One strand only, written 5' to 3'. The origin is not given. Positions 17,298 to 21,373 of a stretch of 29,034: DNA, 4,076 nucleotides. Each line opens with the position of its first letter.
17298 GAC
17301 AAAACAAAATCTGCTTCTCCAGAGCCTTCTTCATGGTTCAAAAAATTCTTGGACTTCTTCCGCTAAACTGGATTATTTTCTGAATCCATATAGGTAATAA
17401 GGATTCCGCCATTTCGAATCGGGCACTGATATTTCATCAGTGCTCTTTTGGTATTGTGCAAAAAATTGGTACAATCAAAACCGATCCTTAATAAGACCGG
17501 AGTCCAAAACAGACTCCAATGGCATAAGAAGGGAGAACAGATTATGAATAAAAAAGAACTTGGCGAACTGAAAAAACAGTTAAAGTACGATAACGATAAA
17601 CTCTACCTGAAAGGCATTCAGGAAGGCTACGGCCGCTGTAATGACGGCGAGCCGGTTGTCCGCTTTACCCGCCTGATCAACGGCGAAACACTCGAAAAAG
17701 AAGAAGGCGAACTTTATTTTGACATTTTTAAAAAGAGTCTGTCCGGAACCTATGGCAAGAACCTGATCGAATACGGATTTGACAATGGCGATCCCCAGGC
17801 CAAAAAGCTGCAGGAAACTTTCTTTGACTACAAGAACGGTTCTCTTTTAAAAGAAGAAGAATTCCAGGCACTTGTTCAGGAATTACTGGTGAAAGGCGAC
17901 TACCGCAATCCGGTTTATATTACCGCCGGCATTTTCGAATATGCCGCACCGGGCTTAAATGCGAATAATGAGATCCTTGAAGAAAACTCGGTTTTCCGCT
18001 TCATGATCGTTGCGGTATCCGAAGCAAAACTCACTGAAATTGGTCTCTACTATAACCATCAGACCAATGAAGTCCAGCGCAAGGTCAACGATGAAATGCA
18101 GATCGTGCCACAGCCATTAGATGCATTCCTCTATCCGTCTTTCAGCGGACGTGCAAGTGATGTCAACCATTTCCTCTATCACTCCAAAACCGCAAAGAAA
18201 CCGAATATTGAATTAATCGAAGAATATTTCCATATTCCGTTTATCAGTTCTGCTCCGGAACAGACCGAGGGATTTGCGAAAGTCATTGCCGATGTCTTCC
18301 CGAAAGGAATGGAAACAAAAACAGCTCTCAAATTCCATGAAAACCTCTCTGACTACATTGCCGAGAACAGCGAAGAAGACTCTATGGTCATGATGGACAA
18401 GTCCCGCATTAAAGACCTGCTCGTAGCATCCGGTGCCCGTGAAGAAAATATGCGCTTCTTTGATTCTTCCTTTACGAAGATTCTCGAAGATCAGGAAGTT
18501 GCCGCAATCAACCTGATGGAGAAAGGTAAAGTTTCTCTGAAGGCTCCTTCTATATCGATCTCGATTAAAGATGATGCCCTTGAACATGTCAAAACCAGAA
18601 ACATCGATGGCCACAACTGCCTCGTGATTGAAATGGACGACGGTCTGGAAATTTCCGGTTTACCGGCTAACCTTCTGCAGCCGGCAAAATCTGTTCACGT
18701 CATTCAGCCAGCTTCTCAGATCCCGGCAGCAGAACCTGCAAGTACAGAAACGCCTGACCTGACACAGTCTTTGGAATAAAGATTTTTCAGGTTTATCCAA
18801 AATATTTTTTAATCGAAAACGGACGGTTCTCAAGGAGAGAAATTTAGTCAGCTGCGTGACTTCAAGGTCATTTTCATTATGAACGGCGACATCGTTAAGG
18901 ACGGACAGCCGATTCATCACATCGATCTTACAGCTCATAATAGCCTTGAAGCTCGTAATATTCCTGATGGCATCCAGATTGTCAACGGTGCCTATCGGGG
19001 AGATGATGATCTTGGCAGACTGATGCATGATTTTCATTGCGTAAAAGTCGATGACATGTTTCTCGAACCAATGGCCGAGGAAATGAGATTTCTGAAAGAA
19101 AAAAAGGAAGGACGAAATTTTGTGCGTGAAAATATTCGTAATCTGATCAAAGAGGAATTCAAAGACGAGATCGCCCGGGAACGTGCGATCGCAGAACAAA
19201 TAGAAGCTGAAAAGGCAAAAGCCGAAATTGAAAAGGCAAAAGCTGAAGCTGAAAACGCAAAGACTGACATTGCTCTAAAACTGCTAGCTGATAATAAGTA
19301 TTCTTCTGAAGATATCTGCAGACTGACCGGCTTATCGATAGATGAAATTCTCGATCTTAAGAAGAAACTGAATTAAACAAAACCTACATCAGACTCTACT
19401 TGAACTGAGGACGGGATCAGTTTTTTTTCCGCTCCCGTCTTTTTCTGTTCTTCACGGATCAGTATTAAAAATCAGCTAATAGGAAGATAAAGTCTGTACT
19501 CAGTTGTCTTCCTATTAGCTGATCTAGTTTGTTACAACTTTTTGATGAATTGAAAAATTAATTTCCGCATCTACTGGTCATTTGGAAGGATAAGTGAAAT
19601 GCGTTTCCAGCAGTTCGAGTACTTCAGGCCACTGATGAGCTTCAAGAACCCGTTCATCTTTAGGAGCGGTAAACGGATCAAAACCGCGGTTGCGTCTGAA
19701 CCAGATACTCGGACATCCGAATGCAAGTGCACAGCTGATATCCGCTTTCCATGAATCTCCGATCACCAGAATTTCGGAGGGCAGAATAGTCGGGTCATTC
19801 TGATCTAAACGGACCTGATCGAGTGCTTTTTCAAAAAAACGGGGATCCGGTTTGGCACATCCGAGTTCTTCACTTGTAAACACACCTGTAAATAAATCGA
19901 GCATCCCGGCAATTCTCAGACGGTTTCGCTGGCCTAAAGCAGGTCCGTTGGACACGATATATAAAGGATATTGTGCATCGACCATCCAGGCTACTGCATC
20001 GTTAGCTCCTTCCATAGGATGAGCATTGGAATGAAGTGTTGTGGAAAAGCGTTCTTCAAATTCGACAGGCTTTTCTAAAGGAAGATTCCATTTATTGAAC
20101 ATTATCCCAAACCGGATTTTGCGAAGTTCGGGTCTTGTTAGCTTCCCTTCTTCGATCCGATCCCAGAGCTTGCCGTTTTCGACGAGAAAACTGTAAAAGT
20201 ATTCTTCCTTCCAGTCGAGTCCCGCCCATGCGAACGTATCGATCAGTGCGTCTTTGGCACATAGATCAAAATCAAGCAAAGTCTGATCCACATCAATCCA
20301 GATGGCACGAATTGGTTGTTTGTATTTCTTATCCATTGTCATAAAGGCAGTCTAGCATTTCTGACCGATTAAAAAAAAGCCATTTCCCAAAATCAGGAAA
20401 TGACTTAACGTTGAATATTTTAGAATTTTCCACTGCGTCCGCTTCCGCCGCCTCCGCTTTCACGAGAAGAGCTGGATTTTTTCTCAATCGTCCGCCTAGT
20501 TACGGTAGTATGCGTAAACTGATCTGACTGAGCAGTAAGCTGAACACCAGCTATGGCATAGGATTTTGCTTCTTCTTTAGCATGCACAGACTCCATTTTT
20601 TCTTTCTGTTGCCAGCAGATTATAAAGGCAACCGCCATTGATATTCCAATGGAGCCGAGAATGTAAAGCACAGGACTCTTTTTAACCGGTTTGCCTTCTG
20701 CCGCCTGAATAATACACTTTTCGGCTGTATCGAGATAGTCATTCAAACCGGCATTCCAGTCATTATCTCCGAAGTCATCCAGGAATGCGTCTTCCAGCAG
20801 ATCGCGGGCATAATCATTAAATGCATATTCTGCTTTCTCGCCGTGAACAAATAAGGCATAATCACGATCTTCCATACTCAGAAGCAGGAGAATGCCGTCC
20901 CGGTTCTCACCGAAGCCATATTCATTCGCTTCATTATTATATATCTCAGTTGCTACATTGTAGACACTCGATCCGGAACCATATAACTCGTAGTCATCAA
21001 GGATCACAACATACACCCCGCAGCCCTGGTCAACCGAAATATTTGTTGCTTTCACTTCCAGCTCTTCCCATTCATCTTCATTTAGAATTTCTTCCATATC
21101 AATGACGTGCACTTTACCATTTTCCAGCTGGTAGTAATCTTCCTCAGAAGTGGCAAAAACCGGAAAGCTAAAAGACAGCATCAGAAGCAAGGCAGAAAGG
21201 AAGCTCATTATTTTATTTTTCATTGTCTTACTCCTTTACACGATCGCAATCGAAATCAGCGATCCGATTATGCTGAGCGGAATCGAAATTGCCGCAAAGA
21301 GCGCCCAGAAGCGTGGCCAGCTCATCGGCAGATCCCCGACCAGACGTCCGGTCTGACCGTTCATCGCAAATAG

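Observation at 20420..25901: Five-gene membrane-associated cluster (SPFH-4xZnR / ZnR-repeat-ZnR / lipoprotein / 2xZnR-TM / TPM) resembling the PspA partners YdjGHI, without PspA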

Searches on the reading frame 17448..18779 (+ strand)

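Call 74: search_protein_families(library=pfam, proteins=[window:17448-18779:+], max_evalue=0.001)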
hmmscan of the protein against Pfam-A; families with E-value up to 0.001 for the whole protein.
window:17448-18779:+ (443 aa): 1 family
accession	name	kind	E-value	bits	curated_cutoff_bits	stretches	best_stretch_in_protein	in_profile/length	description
PF14199.11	DUF4317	-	8.7e-82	275.7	27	1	33-405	1-370/370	Domain of unknown function (DUF4317)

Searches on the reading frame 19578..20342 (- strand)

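Call 3: search_protein_families(library=pfam, proteins=[window:19578-20342:-], max_evalue=0.01)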
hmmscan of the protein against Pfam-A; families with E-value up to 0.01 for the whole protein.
window:19578-20342:- (254 aa): 4 families
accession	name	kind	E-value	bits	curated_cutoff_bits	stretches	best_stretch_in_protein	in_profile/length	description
PF00702.32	Hydrolase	-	2.1e-17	64.6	26.4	1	11-209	1-191/191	haloacid dehalogenase-like hydrolase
PF13419.12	HAD_2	-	5.7e-14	53.1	23.8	1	75-214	60-177/178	Haloacid dehalogenase-like hydrolase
PF13242.12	Hydrolase_like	-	8.6e-09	35.6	22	1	162-216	2-49/75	HAD-hyrolase-like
PF12710.13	HAD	-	0.0037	18.1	27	1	17-205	4-188/189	haloacid dehalogenase-like hydrolase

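Call 4: search_protein_families(library=ncbifam, proteins=[window:19578-20342:-], max_evalue=0.01)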
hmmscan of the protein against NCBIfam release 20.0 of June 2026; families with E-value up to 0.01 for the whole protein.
window:19578-20342:- (254 aa): 20 families
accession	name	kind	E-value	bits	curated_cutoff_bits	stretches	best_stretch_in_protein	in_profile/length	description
TIGR02254.1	YjjG_YfnB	equivalog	5.9e-40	137.1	159.9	1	12-221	2-202/223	YjjG family noncanonical pyrimidine nucleotidase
NF052576.1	PymNtasePynAStpc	equivalog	6.7e-27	94.6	350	1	15-219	7-204/229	pyrimidine 5'-nucleotidase PynA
NF006976.0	PRK09449.1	equivalog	7.9e-24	84.4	183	1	13-218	5-198/225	pyrimidine 5'-nucleotidase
TIGR02253.1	CTE7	subfamily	8.7e-18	64.9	169.75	1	11-219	2-198/221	TIGR02253 family HAD-type hydrolase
TIGR02252.1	DREG-2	subfamily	2.6e-14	53.5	155.2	1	109-214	106-203/203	HAD hydrolase, REG-2-like, family IA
NF009695.0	PRK13222.1-2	equivalog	6e-11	42.2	225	1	94-213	80-191/226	phosphoglycolate phosphatase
NF053830.1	RUBPPhHalo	equivalog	1.4e-10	41.2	330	1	12-219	3-207/234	ribulose-1,5-bisphosphate 5-phosphatase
TIGR01428.1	HAD_type_II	equivalog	1.5e-09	38.2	125.4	1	92-219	72-194/197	haloacid dehalogenase type II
TIGR01549.1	HAD-SF-IA-v1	subfamily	6.9e-09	36.3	23.3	1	123-209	75-149/149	HAD-IA family hydrolase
TIGR01460.1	HAD-SF-IIA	subfamily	1e-08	35.3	100.15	1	147-215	180-243/246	HAD-IIA family hydrolase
TIGR01449.2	PGP_bact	equivalog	9.4e-08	31.8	180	1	94-216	71-185/213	phosphoglycolate phosphatase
TIGR01662.1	HAD-SF-IIIA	subfamily_domain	6.1e-07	29.6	44.6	1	103-217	20-140/141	HAD-IIIA family hydrolase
NF007854.0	PRK10563.1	equivalog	9e-07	28.8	211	1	11-229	4-199/221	6-phosphogluconate phosphatase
NF009697.0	PRK13222.1-4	equivalog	2.8e-05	23.5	327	1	84-213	70-191/232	phosphoglycolate phosphatase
NF008018.0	PRK10748.1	equivalog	0.00042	19.6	225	1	122-219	126-211/238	5-amino-6-(5-phospho-D-ribitylamino)uracil phosphatase YigB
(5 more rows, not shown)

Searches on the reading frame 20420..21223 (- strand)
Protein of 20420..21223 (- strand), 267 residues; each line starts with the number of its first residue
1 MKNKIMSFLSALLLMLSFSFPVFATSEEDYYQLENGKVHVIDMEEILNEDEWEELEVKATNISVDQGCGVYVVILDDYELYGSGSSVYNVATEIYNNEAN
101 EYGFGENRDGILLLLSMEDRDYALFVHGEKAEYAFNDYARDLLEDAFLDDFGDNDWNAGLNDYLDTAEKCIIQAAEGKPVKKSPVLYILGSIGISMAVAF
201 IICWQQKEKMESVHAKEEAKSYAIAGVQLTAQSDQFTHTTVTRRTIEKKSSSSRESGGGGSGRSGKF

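Call 3: search_protein_families(library=pfam, proteins=[window:20420-21223:-], max_evalue=0.01)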
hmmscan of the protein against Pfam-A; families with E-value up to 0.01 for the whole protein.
window:20420-21223:- (267 aa): 1 family
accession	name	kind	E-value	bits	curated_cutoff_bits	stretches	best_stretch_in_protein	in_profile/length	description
PF04536.20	TPM_phosphatase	-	8.4e-18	65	22.1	1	40-169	1-124/125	TPM domain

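Call 4: search_protein_families(library=ncbifam, proteins=[window:20420-21223:-], max_evalue=0.01)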
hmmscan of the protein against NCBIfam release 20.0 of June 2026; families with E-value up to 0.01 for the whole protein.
window:20420-21223:- (267 aa): 0 families

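Call 6: search_protein_families(library=padloc, proteins=[window:20420-21223:-], max_evalue=0.01)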
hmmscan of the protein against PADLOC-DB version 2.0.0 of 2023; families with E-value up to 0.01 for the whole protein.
window:20420-21223:- (267 aa): 0 families
